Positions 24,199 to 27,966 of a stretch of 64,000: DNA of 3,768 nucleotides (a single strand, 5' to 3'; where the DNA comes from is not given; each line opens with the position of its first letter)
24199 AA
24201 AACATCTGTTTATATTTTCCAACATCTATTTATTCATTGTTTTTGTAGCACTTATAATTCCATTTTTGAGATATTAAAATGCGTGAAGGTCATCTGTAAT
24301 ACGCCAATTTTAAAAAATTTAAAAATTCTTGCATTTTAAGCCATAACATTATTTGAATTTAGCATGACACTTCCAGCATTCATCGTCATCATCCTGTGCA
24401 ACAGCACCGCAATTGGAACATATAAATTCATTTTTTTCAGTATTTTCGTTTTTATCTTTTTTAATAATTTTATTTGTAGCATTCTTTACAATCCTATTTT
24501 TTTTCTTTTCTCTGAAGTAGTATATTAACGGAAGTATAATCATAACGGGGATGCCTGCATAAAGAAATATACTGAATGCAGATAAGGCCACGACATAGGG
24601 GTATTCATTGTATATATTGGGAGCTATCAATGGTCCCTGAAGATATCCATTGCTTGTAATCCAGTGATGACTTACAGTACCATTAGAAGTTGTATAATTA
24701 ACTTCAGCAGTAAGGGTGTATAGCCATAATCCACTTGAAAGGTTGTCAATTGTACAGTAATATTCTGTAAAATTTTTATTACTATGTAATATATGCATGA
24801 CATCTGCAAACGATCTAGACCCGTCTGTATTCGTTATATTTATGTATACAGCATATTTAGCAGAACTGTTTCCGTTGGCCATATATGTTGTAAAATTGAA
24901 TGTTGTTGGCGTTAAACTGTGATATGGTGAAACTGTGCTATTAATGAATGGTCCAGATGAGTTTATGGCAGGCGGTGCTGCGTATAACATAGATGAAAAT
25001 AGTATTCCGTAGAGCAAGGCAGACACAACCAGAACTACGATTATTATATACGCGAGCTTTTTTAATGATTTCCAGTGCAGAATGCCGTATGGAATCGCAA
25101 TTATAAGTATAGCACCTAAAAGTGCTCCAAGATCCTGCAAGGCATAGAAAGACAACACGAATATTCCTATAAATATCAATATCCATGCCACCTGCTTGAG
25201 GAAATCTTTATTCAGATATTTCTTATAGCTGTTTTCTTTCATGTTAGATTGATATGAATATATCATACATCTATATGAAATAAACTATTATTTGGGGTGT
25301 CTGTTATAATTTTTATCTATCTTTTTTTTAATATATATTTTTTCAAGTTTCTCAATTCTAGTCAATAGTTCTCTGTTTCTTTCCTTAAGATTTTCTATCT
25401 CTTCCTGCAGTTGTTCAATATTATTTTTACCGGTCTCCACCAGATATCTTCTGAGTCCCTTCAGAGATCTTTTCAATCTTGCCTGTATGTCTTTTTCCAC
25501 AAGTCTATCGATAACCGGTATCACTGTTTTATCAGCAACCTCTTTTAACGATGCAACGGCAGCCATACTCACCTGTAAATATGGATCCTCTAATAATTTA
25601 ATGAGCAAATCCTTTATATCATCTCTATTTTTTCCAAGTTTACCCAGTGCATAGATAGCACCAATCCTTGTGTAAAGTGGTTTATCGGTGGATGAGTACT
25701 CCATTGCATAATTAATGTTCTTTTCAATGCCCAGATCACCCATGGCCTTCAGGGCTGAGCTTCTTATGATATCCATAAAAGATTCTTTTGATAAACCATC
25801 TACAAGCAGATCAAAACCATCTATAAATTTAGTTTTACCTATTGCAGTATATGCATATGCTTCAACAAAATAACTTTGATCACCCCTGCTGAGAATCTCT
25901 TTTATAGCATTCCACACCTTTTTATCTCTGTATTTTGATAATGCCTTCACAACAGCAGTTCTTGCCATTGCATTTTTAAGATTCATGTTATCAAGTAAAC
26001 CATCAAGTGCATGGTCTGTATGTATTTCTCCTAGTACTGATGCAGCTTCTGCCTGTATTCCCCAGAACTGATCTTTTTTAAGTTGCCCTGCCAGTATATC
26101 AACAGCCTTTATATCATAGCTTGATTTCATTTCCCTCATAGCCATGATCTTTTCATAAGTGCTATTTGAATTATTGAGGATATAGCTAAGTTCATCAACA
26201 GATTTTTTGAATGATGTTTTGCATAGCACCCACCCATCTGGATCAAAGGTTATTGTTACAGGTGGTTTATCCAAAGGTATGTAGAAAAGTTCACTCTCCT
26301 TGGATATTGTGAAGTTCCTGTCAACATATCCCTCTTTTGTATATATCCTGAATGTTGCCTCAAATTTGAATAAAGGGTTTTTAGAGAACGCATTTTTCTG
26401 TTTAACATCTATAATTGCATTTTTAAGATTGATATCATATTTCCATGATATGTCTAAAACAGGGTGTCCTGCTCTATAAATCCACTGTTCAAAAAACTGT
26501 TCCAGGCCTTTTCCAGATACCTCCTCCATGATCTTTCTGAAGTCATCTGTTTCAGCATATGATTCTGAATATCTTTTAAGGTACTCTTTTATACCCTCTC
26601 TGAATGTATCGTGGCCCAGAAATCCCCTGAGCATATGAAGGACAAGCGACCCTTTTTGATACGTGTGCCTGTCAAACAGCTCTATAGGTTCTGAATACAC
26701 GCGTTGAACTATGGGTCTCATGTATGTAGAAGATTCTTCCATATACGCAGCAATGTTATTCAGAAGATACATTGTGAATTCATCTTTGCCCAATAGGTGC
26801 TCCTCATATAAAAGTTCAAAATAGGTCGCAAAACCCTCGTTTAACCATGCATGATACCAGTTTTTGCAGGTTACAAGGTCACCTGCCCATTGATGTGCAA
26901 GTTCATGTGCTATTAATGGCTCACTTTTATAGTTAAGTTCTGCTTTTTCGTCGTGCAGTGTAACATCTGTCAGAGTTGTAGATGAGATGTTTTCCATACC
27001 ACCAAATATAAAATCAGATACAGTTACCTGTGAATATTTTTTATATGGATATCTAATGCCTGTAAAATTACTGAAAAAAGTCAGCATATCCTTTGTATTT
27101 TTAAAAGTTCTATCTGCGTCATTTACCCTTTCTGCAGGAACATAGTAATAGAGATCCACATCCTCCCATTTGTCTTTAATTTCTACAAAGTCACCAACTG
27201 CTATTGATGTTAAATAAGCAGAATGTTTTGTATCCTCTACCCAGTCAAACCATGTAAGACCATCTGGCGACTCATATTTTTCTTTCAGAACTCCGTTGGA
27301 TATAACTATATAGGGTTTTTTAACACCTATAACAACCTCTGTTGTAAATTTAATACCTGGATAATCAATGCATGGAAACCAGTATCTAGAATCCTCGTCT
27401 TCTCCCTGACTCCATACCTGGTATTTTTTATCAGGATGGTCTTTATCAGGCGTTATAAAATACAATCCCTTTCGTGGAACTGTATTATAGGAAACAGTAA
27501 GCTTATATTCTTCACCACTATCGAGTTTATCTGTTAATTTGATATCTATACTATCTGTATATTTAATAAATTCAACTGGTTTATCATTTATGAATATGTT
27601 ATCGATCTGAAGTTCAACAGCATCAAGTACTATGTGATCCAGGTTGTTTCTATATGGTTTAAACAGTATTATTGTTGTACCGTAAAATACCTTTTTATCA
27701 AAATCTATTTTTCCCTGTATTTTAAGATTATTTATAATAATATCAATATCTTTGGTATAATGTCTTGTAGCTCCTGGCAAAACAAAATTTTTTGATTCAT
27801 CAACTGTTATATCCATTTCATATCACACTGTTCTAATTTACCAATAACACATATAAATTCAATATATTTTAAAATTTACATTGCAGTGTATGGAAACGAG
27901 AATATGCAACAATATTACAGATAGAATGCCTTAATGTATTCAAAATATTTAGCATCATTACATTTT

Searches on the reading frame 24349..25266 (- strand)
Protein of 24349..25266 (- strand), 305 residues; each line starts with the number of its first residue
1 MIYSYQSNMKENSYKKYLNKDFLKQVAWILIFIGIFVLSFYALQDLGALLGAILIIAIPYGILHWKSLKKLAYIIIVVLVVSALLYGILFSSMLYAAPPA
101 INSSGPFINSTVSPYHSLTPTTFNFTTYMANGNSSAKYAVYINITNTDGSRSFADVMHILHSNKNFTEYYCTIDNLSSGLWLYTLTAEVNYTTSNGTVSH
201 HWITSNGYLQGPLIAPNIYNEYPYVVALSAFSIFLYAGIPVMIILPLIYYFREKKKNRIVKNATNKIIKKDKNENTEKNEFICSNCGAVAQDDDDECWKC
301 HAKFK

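Call 10: search_protein_families(library=pfam, proteins=[window:24349-25266:-])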
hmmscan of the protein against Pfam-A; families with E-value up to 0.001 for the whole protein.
window:24349-25266:- (305 aa): 1 family
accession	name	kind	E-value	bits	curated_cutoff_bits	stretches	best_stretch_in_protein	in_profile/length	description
PF08271.17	Zn_Ribbon_TF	-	0.00088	19.2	29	0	274-294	13-33/43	TFIIB zinc-binding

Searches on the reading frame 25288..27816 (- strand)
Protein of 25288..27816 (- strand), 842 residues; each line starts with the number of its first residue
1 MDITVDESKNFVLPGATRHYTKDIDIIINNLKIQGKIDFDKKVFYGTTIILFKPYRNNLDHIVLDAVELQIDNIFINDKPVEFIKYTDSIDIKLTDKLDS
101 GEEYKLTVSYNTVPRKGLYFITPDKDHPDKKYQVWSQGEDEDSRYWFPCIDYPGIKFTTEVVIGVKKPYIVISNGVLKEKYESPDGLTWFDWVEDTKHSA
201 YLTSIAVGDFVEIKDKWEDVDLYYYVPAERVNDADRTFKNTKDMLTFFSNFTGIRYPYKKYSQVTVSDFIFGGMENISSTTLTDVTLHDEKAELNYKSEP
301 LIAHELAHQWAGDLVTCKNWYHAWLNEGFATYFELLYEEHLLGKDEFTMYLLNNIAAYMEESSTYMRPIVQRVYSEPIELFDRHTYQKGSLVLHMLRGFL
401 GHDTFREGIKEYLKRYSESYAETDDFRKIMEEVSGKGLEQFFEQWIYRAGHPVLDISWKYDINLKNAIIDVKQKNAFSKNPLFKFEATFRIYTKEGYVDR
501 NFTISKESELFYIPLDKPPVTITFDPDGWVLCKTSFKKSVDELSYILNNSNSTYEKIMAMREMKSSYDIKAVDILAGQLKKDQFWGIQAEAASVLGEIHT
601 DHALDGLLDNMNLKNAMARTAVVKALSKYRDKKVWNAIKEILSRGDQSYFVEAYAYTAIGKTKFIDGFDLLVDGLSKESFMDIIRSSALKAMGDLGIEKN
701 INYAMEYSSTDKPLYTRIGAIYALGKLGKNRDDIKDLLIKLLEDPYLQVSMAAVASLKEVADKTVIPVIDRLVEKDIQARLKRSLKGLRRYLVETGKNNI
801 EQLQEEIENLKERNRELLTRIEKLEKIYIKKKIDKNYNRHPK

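Call 10: search_protein_families(library=pfam, proteins=[window:25288-27816:-])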
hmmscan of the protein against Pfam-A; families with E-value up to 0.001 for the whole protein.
window:25288-27816:- (842 aa): 4 families
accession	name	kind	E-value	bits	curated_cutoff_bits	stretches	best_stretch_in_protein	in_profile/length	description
PF01433.26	Peptidase_M1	-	5.5e-53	180.2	27.7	1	238-445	3-218/218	Peptidase family M1 domain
PF17900.6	Peptidase_M1_N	-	5.8e-27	95.4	25.8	1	33-202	7-186/186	Peptidase M1 N-terminal domain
PF13646.12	HEAT_2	-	2.6e-20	72.9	27.7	3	575-646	4-75/88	HEAT repeats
PF03130.22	HEAT_PBS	-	2.7e-06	27.8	20.9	0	717-744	2-27/27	PBS lyase HEAT-like repeat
